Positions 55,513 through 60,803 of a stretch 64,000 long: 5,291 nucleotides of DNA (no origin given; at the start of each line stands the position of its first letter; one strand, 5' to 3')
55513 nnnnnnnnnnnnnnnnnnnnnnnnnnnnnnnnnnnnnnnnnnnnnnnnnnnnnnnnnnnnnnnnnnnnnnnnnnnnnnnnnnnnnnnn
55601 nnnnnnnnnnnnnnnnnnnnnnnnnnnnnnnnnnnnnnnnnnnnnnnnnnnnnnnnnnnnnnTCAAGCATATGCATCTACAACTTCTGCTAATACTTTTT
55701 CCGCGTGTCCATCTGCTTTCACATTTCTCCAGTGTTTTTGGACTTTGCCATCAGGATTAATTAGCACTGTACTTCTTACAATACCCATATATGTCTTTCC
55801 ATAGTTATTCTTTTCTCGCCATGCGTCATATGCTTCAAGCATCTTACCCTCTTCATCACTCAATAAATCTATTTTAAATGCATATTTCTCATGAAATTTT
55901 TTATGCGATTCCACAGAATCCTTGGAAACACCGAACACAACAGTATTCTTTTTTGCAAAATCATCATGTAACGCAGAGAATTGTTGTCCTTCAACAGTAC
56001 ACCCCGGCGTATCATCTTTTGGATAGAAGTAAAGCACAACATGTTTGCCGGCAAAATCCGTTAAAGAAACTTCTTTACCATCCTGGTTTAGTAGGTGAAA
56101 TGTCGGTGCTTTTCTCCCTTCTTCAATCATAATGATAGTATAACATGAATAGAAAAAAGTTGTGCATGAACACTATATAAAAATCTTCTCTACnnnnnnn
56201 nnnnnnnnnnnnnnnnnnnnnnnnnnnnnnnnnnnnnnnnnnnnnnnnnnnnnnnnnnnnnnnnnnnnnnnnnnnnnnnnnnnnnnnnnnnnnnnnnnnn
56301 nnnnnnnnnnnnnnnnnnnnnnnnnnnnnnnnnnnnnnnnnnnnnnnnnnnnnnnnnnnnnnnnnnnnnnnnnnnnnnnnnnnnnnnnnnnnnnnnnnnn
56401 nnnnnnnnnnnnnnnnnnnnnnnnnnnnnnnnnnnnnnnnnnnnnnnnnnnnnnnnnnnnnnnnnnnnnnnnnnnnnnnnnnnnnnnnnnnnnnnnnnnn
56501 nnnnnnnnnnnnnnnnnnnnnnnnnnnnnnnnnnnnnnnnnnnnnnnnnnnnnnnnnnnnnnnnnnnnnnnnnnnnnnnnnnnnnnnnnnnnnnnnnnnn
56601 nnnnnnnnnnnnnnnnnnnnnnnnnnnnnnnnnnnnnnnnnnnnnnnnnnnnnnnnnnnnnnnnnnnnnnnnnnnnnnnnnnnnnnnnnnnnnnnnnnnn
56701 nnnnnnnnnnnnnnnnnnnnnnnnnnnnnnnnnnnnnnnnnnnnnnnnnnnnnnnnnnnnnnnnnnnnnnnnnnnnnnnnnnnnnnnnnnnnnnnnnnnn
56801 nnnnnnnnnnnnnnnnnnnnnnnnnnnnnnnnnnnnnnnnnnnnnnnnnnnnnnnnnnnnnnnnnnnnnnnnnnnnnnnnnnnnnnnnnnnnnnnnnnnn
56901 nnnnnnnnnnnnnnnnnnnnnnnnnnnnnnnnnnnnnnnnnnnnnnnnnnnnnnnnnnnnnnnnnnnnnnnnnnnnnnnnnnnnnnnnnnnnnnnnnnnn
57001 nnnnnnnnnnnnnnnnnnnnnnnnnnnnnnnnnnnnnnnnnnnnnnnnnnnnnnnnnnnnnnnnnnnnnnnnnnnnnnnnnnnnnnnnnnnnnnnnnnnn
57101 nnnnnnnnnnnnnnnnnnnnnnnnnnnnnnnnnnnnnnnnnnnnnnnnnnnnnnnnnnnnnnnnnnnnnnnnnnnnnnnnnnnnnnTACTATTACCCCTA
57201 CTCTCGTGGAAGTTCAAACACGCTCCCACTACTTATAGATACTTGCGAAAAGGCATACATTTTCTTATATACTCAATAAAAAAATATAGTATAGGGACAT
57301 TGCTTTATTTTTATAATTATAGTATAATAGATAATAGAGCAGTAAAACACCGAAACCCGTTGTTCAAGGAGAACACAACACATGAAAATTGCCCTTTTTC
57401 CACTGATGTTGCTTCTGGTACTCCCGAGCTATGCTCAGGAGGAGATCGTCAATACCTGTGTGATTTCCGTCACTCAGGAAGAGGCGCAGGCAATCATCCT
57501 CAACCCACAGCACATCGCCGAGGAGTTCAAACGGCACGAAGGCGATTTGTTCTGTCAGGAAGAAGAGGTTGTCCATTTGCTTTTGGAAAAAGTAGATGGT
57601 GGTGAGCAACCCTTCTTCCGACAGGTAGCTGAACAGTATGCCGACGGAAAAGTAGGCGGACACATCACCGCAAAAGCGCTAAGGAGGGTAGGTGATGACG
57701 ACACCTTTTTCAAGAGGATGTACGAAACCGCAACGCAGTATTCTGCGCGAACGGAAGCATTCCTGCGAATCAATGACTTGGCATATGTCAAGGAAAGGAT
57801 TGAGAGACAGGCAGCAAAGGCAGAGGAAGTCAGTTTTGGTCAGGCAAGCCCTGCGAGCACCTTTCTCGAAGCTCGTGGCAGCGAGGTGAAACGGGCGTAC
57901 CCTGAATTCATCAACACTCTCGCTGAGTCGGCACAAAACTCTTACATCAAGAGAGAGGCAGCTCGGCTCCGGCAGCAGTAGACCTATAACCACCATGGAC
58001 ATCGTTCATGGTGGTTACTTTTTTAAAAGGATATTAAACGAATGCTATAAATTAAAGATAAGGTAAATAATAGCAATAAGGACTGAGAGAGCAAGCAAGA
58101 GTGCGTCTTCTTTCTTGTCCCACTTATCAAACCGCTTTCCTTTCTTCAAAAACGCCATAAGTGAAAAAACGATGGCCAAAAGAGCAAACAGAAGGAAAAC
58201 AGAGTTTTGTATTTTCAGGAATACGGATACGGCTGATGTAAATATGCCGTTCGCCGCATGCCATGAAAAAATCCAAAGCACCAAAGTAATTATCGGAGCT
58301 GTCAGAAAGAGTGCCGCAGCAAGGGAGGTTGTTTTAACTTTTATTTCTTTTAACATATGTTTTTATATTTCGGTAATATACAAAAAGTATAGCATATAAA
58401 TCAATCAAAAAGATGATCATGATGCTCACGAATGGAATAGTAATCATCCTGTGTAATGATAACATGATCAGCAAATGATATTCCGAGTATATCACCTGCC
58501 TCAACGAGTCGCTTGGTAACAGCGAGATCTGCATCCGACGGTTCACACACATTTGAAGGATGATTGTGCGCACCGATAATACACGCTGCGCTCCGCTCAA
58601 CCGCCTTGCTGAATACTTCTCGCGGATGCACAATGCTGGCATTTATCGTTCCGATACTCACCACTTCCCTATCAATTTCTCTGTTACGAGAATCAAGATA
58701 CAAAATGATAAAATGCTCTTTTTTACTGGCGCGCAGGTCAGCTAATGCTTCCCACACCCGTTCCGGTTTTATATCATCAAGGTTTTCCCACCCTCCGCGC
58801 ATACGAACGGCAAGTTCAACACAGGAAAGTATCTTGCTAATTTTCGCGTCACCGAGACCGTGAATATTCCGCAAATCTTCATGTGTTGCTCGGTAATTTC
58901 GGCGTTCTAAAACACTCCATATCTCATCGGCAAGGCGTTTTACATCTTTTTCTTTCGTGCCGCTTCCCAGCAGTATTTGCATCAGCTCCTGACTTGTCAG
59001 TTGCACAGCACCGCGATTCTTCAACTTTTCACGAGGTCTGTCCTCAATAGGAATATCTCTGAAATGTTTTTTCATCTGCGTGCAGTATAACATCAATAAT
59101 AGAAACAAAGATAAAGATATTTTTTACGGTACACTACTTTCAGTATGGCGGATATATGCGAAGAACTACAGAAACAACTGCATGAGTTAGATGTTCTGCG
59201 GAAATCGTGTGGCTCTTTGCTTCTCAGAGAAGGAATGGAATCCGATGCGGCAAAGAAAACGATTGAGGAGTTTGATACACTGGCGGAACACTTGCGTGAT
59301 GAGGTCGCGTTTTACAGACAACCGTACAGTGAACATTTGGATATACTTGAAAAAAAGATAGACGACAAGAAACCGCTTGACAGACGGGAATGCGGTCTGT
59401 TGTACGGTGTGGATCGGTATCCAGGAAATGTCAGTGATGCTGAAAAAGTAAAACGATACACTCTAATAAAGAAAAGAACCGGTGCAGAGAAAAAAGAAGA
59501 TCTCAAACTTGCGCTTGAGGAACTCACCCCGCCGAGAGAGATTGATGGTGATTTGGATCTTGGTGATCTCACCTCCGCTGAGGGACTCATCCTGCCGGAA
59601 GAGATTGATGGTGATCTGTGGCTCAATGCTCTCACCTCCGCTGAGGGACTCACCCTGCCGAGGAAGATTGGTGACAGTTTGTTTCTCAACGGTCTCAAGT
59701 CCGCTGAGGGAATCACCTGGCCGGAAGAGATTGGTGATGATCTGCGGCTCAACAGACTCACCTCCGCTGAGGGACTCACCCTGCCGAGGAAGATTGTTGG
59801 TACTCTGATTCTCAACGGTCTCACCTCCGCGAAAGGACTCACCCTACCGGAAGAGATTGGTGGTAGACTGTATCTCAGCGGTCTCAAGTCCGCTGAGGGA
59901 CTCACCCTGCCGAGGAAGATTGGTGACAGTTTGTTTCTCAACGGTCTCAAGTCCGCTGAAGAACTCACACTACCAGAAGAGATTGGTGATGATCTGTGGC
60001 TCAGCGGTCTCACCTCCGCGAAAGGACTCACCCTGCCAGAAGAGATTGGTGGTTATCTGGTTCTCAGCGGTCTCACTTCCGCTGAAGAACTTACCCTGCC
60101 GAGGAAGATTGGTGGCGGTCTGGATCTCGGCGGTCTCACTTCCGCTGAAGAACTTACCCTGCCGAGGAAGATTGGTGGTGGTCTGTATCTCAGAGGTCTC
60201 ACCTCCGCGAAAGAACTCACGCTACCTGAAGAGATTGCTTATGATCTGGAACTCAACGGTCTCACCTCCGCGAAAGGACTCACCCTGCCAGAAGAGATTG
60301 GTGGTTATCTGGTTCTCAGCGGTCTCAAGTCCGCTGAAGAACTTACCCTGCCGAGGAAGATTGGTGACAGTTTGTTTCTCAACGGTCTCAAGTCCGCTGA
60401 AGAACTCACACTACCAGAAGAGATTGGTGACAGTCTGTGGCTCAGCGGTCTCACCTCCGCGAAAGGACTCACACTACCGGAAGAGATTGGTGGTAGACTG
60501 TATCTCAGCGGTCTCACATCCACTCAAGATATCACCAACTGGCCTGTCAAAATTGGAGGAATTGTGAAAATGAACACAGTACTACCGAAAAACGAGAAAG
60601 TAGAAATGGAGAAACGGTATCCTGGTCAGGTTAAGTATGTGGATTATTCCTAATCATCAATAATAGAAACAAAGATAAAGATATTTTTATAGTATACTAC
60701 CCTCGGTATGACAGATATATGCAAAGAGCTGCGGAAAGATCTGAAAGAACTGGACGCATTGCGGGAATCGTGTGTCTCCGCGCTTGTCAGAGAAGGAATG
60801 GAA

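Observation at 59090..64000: Mirror-image family-B array on the plus strand; together the arrays form long inverted repeats around a 3.4-kb unique core (bcp ... radC)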

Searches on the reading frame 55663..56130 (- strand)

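Call 6: search_protein_families(library=pfam, proteins=[window:55663-56130:-], max_evalue=0.01)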
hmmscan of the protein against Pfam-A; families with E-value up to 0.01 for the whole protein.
window:55663-56130:- (155 aa): 4 families
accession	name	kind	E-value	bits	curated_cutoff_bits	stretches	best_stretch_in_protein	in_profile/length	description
PF00578.27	AhpC-TSA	-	2.7e-40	137.6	26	1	5-132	2-123/124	AhpC/TSA family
PF08534.16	Redoxin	-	3.9e-22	79.1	26.6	1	4-137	2-135/148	Redoxin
PF02630.20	SCO1-SenC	-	7.3e-05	23.2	22.8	1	10-129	3-133/134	SCO1/SenC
PF13911.12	AhpC-TSA_2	-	0.00013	22.7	27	1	51-108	2-60/114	AhpC/TSA antioxidant enzyme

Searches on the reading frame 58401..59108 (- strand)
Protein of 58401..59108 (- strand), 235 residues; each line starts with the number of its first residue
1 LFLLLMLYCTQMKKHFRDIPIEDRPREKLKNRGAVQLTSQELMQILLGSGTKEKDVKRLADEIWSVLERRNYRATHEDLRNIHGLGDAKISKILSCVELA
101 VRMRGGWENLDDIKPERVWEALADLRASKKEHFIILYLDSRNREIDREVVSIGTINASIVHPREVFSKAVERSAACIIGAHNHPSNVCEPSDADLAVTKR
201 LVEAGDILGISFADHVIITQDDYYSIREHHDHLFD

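Call 6: search_protein_families(library=pfam, proteins=[window:58401-59108:-], max_evalue=0.01)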
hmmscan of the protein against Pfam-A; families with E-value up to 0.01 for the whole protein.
window:58401-59108:- (235 aa): 2 families
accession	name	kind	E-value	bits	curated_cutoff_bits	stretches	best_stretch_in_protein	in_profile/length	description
PF04002.20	RadC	-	2.5e-40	137.6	22.1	1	115-229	4-119/121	RadC-like JAB domain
PF20582.4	UPF0758_N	-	1.9e-17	63.5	27.1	1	17-90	2-76/77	UPF0758 N-terminal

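Call 40: search_protein_families(library=ncbifam, proteins=[window:58401-59108:-], max_evalue=0.01)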
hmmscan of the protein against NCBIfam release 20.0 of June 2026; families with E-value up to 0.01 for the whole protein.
window:58401-59108:- (235 aa): 3 families
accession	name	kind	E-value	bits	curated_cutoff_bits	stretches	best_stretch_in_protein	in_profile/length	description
NF000642.1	PRK00024.1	equivalog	1e-58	198.5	180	1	26-230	1-210/212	RadC family protein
TIGR00608.1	radc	subfamily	2.7e-55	187.5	133.85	1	24-229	1-215/218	RadC family protein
TIGR02239.1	recomb_RAD51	equivalog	0.0038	16.3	478.05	1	44-103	2-60/316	DNA repair protein RAD51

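Call 41: search_protein_families(library=padloc, proteins=[window:58401-59108:-], max_evalue=0.01)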
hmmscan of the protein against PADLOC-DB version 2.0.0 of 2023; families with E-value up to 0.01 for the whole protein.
window:58401-59108:- (235 aa): 0 families

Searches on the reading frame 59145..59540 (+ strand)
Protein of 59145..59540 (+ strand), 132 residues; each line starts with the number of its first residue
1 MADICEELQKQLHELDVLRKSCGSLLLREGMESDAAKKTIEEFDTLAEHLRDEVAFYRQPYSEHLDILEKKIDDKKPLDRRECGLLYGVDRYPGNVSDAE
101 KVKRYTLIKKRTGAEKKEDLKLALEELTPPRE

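Call 53: search_protein_representatives(alignment_id=A3)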
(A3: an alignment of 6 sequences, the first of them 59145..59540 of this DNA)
Query: 6 sequences, 147 profile positions. Proteins with E-value up to 0.001 (for the whole library): 74; up to 1e-10: 9; up to 1e-30: 8. The best 74 are listed.
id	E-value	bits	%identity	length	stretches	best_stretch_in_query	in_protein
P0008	2.3e-80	284.1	-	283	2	1-86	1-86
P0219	3.2e-66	238.2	-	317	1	1-147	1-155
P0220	1.4e-65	236.1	-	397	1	1-147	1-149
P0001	5.0e-64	231.1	-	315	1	1-131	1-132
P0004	1.3e-52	194.0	-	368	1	1-146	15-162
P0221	1.2e-51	190.9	-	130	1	1-120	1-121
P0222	1.4e-45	171.3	-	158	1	31-147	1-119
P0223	1.6e-32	128.9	-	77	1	1-76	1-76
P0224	5.1e-25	104.6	-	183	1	72-147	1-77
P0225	6.6e-10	55.5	-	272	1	5-147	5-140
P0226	7.7e-10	55.3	-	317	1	35-146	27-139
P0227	2.4e-08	50.4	-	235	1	64-147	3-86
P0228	3.4e-08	50.0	-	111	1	64-147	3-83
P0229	1.0e-07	48.4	-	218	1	59-146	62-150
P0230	1.2e-07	48.2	-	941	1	58-147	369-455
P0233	2.0e-06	44.2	-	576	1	63-147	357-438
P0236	5.4e-06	42.8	-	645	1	63-147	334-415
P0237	6.1e-06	42.7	-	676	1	63-147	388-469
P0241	8.9e-06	42.1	-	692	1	63-147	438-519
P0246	2.5e-05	40.7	-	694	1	57-147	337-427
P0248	3.6e-05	40.2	-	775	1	64-147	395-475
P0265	9.5e-05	38.8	-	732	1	60-146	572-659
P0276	1.9e-04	37.8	-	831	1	56-147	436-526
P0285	6.2e-04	36.1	-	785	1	60-147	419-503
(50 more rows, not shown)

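Call 55: search_protein_families(library=pfam, proteins=[P0236, P0237, P0241, P0246, P0248, P0230, P0265, P0276, P0285, P0233], max_evalue=0.001)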
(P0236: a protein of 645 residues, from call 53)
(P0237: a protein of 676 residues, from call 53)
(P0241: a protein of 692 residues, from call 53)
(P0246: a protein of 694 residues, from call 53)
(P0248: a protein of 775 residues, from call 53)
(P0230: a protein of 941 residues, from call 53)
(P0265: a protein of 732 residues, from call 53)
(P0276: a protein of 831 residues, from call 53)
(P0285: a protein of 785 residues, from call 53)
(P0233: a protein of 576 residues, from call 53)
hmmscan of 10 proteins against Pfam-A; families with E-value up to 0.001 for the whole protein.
P0236 (645 aa): 0 families

P0237 (676 aa): 0 families

P0241 (692 aa): 0 families

P0246 (694 aa): 1 family
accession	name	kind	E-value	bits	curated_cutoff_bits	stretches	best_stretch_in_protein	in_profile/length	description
PF05725.18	FNIP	-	7.7e-07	29.6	21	0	483-514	9-42/44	FNIP Repeat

P0248 (775 aa): 0 families

P0230 (941 aa): 1 family
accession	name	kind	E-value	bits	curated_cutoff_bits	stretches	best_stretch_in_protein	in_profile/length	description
PF03781.23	FGE-sulfatase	-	8e-39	134.3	23.3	1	672-939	37-255/255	Sulfatase-modifying factor enzyme 1-like domain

P0265 (732 aa): 1 family
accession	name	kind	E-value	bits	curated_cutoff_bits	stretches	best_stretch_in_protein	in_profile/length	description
PF07728.20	AAA_5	-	4.7e-16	59.5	22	1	194-362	1-138/139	AAA domain (dynein-related subfamily)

P0276 (831 aa): 0 families

P0285 (785 aa): 0 families

P0233 (576 aa): 0 families
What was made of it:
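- Tried and rejected: Mostly unannotated: only FNIP, AAA_5 and FGE-sulfatase in single cases (call 55).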

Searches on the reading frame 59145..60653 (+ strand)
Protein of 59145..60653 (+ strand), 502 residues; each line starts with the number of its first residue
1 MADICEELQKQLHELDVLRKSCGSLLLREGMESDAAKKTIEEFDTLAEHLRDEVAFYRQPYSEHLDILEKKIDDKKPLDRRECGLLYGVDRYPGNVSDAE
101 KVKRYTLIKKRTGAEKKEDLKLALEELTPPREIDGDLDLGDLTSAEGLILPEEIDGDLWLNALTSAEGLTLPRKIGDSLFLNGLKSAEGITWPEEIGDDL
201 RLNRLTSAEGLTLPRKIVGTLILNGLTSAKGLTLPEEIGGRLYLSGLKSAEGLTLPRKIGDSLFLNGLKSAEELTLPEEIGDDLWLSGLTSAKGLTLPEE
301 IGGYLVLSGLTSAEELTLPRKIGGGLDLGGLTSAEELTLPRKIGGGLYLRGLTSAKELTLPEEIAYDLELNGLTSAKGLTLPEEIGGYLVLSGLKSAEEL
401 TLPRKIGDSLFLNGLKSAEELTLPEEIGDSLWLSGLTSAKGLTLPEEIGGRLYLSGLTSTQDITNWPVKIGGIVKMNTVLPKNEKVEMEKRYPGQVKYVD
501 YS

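Call 6: search_protein_families(library=pfam, proteins=[window:59145-60653:+], max_evalue=0.01)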
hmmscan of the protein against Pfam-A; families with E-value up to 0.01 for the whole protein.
window:59145-60653:+ (502 aa): 2 families
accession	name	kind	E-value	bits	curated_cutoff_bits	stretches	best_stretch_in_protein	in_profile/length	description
PF04399.18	Glutaredoxin2_C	-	4e-05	23.9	32.8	0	286-305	95-114/130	Glutaredoxin 2, C terminal domain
PF14821.11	Thr_synth_N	-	0.00014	22.4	25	0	220-238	16-34/79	Threonine synthase N terminus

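Call 29: search_solved_structures(query=window:59145-60653:+, max_evalue=1, show_alignments=2)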
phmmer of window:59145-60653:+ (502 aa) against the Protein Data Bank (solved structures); distinct sequences matched with E-value up to 1: 1.
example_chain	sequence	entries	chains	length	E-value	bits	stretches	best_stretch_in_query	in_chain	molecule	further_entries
1ryl_A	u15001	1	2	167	0.86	11.3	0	175-252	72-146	Hypothetical protein yfbM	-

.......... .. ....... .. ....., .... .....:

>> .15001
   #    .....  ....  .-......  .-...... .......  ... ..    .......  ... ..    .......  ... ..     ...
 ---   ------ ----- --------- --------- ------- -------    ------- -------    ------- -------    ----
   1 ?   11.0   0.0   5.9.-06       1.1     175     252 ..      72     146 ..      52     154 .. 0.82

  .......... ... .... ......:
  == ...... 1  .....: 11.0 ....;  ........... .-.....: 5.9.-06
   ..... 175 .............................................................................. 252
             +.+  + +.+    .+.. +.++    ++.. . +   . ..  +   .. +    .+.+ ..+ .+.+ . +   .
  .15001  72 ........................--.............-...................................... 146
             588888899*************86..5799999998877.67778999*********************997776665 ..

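Call 40: search_protein_families(library=ncbifam, proteins=[window:59145-60653:+], max_evalue=0.01)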
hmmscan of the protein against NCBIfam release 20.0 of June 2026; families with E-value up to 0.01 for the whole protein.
window:59145-60653:+ (502 aa): 2 families
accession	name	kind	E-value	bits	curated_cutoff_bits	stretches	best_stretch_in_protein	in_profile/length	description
NF006050.0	PRK08197.1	equivalog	2e-10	40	303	1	157-191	290-324/406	threonine synthase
TIGR01954.1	nusA_Cterm_rpt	equivalog_domain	0.0035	17.4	48.15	0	299-316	3-20/50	transcription termination factor NusA, C-terminal duplication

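Call 41: search_protein_families(library=padloc, proteins=[window:59145-60653:+], max_evalue=0.01)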
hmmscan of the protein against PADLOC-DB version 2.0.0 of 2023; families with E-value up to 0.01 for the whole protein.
window:59145-60653:+ (502 aa): 0 families
